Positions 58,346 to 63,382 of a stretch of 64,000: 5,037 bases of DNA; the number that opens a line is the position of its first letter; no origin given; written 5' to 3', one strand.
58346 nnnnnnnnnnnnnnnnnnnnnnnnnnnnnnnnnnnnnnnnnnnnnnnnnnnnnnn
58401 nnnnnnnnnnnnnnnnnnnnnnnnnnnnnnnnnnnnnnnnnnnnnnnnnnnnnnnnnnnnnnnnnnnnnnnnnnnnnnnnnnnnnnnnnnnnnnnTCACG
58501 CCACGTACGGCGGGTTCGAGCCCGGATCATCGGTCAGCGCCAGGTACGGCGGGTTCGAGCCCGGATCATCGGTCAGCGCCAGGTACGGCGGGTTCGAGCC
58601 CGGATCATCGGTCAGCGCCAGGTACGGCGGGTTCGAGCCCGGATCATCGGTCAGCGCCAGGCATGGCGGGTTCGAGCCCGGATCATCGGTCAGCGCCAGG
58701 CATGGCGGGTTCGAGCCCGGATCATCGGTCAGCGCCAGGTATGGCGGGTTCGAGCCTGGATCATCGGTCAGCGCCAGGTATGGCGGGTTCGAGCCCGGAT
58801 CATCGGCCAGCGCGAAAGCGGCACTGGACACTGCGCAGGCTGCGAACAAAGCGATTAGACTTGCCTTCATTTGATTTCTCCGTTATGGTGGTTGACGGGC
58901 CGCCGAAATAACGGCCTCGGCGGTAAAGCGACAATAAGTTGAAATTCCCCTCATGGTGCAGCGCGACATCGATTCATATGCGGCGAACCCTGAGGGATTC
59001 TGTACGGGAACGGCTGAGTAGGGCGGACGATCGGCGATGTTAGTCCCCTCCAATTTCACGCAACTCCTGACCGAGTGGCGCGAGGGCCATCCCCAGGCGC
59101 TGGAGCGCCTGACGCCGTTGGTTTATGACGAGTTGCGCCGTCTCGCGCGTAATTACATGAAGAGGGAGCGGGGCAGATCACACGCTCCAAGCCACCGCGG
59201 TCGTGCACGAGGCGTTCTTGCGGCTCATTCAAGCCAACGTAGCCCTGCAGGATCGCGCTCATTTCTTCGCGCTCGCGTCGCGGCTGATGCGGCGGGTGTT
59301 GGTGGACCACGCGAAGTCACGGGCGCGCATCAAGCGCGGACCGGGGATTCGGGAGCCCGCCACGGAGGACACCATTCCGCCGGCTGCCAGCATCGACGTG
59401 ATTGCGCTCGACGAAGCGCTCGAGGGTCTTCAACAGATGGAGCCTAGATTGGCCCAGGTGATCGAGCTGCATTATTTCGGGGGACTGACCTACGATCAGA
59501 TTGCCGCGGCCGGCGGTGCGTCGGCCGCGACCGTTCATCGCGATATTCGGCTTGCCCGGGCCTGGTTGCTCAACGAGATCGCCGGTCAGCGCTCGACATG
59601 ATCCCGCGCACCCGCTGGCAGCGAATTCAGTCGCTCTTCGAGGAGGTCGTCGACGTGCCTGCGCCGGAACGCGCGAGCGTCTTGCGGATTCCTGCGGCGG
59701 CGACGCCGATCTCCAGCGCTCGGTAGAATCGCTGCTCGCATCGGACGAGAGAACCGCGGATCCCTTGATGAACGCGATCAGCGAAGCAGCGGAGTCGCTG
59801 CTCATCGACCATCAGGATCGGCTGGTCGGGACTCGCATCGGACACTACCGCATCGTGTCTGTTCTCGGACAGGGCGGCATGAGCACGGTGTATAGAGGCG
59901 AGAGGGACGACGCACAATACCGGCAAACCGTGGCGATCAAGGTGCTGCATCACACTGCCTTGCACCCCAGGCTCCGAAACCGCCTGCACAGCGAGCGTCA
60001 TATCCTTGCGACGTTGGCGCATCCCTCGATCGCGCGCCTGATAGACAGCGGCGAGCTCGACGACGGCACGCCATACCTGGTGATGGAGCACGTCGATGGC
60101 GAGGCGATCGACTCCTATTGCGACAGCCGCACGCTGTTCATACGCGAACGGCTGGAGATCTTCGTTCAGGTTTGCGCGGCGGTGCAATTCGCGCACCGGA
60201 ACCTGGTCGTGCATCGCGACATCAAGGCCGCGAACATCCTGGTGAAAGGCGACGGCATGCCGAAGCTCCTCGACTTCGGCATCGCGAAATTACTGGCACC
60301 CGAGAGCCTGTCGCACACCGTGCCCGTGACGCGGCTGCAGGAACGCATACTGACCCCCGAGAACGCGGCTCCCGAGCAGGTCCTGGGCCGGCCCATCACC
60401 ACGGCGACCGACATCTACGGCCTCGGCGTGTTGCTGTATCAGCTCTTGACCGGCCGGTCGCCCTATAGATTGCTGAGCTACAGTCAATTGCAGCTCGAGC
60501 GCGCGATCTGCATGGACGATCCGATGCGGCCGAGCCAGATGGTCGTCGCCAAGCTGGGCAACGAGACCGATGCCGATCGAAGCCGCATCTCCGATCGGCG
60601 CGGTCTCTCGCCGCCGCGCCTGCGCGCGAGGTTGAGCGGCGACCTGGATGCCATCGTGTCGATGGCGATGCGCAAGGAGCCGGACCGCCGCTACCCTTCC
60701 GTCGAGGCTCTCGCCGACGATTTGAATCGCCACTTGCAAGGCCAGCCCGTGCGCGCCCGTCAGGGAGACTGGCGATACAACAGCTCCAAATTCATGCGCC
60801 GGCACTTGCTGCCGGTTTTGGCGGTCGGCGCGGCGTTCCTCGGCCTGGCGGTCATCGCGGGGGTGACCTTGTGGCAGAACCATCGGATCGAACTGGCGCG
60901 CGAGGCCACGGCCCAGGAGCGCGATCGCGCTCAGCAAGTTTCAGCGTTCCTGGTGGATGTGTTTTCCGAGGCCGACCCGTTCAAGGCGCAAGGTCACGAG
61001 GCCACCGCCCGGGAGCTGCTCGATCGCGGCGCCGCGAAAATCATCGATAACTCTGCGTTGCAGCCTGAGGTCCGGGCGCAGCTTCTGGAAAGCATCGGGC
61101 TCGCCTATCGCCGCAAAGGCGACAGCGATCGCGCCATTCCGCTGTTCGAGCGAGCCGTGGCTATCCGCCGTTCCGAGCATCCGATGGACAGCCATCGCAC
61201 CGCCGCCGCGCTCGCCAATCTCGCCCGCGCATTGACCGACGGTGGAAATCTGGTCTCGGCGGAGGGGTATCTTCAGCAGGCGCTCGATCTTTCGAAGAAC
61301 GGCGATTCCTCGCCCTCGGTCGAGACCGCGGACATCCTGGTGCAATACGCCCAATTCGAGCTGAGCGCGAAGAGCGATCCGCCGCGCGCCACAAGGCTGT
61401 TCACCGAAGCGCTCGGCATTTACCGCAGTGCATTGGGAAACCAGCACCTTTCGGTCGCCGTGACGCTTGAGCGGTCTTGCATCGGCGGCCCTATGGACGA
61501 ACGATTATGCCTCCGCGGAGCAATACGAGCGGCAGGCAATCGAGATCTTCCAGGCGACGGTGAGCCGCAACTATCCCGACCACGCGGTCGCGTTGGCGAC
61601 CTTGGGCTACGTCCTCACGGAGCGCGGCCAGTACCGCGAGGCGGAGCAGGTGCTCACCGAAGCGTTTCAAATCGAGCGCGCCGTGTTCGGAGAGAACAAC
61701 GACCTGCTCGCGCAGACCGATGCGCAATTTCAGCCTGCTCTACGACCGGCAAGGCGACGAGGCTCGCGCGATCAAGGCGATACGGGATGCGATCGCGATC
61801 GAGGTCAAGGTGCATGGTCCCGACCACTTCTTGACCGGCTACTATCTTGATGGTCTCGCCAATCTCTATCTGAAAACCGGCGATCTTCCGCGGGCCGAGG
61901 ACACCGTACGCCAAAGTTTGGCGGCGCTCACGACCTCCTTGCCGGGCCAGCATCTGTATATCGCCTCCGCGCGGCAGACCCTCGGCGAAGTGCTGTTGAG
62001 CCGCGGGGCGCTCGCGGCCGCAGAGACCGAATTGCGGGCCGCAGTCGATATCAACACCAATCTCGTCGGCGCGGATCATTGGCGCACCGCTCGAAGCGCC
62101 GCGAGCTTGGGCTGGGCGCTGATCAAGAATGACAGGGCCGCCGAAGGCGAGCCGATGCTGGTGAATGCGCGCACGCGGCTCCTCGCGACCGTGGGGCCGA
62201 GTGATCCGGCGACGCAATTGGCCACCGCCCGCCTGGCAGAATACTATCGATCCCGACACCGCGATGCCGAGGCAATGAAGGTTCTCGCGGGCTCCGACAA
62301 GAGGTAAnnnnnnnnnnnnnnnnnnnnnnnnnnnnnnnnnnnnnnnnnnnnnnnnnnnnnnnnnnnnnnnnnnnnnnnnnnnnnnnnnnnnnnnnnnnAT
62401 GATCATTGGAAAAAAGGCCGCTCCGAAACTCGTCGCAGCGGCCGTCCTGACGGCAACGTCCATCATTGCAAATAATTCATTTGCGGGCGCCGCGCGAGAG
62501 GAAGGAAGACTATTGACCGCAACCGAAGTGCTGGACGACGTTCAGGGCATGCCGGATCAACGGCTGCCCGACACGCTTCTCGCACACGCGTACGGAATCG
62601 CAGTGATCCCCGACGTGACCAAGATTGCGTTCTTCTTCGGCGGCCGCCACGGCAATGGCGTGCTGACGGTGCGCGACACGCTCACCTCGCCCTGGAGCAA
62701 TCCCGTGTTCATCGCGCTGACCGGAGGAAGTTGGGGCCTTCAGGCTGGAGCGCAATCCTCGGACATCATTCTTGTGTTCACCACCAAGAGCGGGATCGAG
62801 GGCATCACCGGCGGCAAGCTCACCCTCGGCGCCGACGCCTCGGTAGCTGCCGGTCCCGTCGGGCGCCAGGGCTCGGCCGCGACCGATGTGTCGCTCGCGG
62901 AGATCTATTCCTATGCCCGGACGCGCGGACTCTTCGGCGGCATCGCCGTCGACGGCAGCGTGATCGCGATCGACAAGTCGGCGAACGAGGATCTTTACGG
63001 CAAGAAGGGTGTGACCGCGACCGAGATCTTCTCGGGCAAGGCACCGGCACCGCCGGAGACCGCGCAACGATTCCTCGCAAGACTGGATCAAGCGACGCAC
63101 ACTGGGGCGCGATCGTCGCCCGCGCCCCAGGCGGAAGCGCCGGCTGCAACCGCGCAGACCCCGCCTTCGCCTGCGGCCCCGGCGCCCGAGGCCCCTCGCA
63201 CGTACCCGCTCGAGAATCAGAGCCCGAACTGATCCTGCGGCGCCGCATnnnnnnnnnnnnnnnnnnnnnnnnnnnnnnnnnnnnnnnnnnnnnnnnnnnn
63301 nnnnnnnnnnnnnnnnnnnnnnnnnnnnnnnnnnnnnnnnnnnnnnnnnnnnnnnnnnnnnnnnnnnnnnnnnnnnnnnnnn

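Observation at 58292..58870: Secreted protein made of eight near-identical 13-residue repeats (39-bp VNTR) with Tyr/Cys variation, plus a small secreted partner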

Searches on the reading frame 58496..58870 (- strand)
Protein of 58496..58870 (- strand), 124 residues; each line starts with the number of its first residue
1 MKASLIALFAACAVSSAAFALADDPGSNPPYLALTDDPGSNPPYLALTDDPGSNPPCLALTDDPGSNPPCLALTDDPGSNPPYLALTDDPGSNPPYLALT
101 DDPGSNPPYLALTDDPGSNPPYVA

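Call 6: search_protein_families(library=pfam, proteins=[window:58496-58870:-], max_evalue=0.01)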
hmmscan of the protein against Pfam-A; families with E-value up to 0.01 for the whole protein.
window:58496-58870:- (124 aa): 1 family
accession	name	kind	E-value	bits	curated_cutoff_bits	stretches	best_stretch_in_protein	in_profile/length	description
PF03494.18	Beta-APP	-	0.00025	21.3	25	0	21-28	17-24/39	Beta-amyloid peptide (beta-APP)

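Call 8: find_homologous_proteins(query=window:58496-58870:-, max_evalue=1)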
Query window:58496-58870:- (124 aa): 3 proteins with E <= 1 among 8000 candidates.
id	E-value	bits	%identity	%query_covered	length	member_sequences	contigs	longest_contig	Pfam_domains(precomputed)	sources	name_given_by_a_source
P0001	3.6e-28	116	74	69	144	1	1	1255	-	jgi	jgi:hypothetical protein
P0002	9.6e-23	98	68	60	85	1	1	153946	-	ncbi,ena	-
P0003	9.7e-4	37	44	52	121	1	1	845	PF26549.1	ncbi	-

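Call 10: find_encoding_contigs(protein=P0002, flank=8000, max_places=5)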
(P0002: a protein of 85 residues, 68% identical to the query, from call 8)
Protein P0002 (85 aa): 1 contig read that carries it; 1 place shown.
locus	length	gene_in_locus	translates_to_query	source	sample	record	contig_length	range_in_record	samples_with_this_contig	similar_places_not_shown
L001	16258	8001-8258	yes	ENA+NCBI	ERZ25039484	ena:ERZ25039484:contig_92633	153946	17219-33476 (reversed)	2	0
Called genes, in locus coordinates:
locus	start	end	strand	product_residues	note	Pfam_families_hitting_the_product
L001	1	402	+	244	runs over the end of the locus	PF07298:NnrU (weak)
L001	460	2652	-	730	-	PF00069:Pkinase, PF07714:PK_Tyr_Ser-Thr, PF03109:ABC1, PF06293:Kdo (weak), PF03160:Calx-beta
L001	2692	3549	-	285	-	PF01887:SAM_HAT_N, PF20257:SAM_HAT_C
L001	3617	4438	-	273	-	PF04366:Ysc84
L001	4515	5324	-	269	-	-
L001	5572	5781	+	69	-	-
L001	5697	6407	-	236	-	-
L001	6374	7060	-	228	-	PF00069:Pkinase, PF07714:PK_Tyr_Ser-Thr, PF01636:APH (faint), PF03109:ABC1 (weak)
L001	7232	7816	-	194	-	PF07638:Sigma70_ECF, PF08281:Sigma70_r4_2, PF04545:Sigma70_r4 (weak)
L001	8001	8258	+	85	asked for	-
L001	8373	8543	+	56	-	-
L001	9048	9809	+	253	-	-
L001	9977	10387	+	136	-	-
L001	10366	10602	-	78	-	-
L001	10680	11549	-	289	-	PF12094:DUF3570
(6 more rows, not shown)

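Call 11: find_encoding_contigs(protein=P0001, flank=5000, max_places=5)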
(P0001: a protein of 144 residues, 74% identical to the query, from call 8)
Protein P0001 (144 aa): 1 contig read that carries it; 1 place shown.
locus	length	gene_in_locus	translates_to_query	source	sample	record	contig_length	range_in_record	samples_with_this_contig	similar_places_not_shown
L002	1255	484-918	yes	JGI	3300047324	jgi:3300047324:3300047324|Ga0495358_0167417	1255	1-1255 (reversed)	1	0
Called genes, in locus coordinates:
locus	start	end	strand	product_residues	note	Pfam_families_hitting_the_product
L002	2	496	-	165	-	?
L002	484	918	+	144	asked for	-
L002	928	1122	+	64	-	-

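Call 12: find_encoding_contigs(protein=P0003, flank=5000, max_places=5)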
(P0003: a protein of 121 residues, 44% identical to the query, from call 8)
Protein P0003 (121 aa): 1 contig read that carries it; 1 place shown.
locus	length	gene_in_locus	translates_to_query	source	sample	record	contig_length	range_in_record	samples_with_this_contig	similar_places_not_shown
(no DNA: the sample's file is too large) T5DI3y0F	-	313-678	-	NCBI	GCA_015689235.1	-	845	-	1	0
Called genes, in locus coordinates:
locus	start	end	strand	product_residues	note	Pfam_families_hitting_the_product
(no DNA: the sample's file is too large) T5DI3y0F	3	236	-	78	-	?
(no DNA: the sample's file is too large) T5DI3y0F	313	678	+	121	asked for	PF26549:Tricorn_N (weak)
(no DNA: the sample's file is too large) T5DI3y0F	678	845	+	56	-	?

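Call 25: search_protein_families(library=ncbifam, proteins=[window:58496-58870:-], max_evalue=0.1)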
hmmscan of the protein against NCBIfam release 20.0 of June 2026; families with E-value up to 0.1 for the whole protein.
window:58496-58870:- (124 aa): 0 families

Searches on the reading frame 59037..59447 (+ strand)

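Call 6: search_protein_families(library=pfam, proteins=[window:59037-59447:+], max_evalue=0.01)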
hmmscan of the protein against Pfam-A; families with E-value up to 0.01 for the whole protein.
window:59037-59447:+ (136 aa): 1 family
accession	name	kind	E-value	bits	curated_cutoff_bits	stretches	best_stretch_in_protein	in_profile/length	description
PF07638.17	Sigma70_ECF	-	1.5e-07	31.9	21.1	1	5-48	2-45/185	ECF sigma factor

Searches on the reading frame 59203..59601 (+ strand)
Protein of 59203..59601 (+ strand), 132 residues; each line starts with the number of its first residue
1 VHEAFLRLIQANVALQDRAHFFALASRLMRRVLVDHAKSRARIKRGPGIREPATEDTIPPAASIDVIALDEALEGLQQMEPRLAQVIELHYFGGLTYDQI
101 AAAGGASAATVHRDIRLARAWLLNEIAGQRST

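Call 6: search_protein_families(library=pfam, proteins=[window:59203-59601:+], max_evalue=0.01)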
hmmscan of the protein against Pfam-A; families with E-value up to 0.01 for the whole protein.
window:59203-59601:+ (132 aa): 4 families
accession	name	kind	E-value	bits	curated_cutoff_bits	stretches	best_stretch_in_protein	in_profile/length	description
PF07638.17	Sigma70_ECF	-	1.7e-30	106.7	21.1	1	2-126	54-183/185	ECF sigma factor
PF08281.18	Sigma70_r4_2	-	1.9e-11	43.9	25.7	1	72-122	4-54/54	Sigma-70, region 4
PF04545.22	Sigma70_r4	-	2.3e-06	27.4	24.1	1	76-116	2-42/50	Sigma-70, region 4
PF06530.18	Phage_antitermQ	-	0.00053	20.4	26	1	65-121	49-105/118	Phage antitermination protein Q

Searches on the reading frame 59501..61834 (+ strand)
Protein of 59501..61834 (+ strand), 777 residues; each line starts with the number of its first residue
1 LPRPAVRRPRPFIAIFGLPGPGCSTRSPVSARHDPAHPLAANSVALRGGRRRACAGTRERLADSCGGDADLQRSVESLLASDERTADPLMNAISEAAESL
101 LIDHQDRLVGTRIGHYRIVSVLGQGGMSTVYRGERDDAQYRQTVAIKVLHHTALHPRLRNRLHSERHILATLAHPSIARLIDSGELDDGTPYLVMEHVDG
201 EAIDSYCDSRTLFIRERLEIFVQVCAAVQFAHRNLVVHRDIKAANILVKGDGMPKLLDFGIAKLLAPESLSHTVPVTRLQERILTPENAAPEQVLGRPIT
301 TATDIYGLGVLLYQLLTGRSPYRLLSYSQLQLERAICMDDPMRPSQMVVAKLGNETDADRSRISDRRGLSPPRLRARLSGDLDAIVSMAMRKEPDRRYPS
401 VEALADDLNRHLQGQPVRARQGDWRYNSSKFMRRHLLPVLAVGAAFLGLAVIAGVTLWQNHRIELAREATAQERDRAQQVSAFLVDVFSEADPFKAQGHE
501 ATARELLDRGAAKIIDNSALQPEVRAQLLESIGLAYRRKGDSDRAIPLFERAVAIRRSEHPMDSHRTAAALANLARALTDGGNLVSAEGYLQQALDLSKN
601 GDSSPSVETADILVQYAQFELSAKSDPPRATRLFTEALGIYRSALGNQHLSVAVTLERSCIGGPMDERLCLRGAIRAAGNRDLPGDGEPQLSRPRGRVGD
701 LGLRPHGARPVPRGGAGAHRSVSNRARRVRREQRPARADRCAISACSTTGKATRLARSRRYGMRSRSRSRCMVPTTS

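Call 6: search_protein_families(library=pfam, proteins=[window:59501-61834:+], max_evalue=0.01)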
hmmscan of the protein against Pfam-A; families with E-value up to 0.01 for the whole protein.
window:59501-61834:+ (777 aa): 14 families
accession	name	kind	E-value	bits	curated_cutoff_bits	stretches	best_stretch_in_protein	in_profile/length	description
PF00069.31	Pkinase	-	2.9e-41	142.1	31.7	1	116-399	1-253/263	Protein kinase domain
PF07714.23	PK_Tyr_Ser-Thr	-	7.8e-31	107.8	23.1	1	118-329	3-212/258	Protein tyrosine and serine/threonine kinase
PF13424.12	TPR_12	-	1.7e-16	60.6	30.1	1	526-599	3-76/77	Tetratricopeptide repeat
PF13374.12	TPR_10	-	7.4e-13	48.5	27.5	1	567-599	1-33/42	Tetratricopeptide repeat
PF13176.12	TPR_7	-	8.7e-11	41.5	27.9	1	529-557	2-30/36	Tetratricopeptide repeat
PF07719.23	TPR_2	-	1.1e-07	31.9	27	0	527-555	2-30/34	Tetratricopeptide repeat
PF24885.1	TPR_NPHP3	-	1.5e-06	28.2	100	1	521-600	94-173/239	Nephrocystin-3 TPR domain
PF03109.22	ABC1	-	1.8e-06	27.7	22.9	1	192-267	144-219/244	ABC1 atypical kinase-like domain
PF13432.12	TPR_16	-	7.3e-06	26.8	32.7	1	533-599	4-62/65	Tetratricopeptide repeat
PF00515.34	TPR_1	-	1.5e-05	25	27.8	1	531-557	6-32/34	Tetratricopeptide repeat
PF13181.12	TPR_8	-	2.2e-05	24.7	25.7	1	527-557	2-32/34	Tetratricopeptide repeat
PF17874.7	TPR_MalT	-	4.1e-05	23.5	45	1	523-619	37-131/336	MalT-like TPR region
PF01636.29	APH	-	0.0011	19.2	23.2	0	231-263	165-198/239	Phosphotransferase enzyme family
PF14559.12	TPR_19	-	0.0056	17.4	25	1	539-596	4-53/68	Tetratricopeptide repeat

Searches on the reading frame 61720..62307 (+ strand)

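Call 6: search_protein_families(library=pfam, proteins=[window:61720-62307:+], max_evalue=0.01)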
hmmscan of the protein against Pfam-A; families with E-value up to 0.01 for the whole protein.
window:61720-62307:+ (195 aa): 10 families
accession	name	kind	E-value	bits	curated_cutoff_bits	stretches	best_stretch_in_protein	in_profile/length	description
PF13424.12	TPR_12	-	3.1e-17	63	30.1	2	6-70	11-75/77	Tetratricopeptide repeat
PF13374.12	TPR_10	-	9e-16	57.8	27.5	2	82-121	2-41/42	Tetratricopeptide repeat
PF24885.1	TPR_NPHP3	-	7.2e-10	39.1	100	2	56-150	115-209/239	Nephrocystin-3 TPR domain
PF13428.12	TPR_14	-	1e-06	29.2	23.5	0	44-74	5-35/44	Tetratricopeptide repeat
PF17874.7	TPR_MalT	-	1.4e-06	28.2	45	1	11-127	53-165/336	MalT-like TPR region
PF13181.12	TPR_8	-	5e-06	26.7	25.7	0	4-27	7-30/34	Tetratricopeptide repeat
PF07719.23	TPR_2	-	2.9e-05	24.3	27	0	42-68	3-29/34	Tetratricopeptide repeat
PF13176.12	TPR_7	-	0.00024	21.4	27.9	0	43-71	2-29/36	Tetratricopeptide repeat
PF13432.12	TPR_16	-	0.00053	20.8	32.7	1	46-111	3-60/65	Tetratricopeptide repeat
PF14559.12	TPR_19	-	0.00081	20.1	25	0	45-68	30-53/68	Tetratricopeptide repeat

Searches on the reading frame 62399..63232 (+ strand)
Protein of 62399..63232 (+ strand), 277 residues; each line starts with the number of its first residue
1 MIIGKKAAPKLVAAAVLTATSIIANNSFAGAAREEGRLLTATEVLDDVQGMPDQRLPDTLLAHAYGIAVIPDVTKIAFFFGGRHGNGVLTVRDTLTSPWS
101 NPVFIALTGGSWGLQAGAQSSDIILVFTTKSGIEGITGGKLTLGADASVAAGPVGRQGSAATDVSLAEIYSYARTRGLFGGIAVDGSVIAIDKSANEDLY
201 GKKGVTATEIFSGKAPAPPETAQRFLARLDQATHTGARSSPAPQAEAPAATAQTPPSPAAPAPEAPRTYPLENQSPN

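Call 70: search_protein_families(library=pfam, proteins=[window:62399-63232:+], max_evalue=0.001)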
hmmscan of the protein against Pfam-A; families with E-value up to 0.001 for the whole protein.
window:62399-63232:+ (277 aa): 1 family
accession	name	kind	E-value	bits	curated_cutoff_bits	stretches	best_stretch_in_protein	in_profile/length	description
PF04366.17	Ysc84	-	7.1e-39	132.9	25.1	1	108-231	1-126/127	Las17-binding protein actin regulator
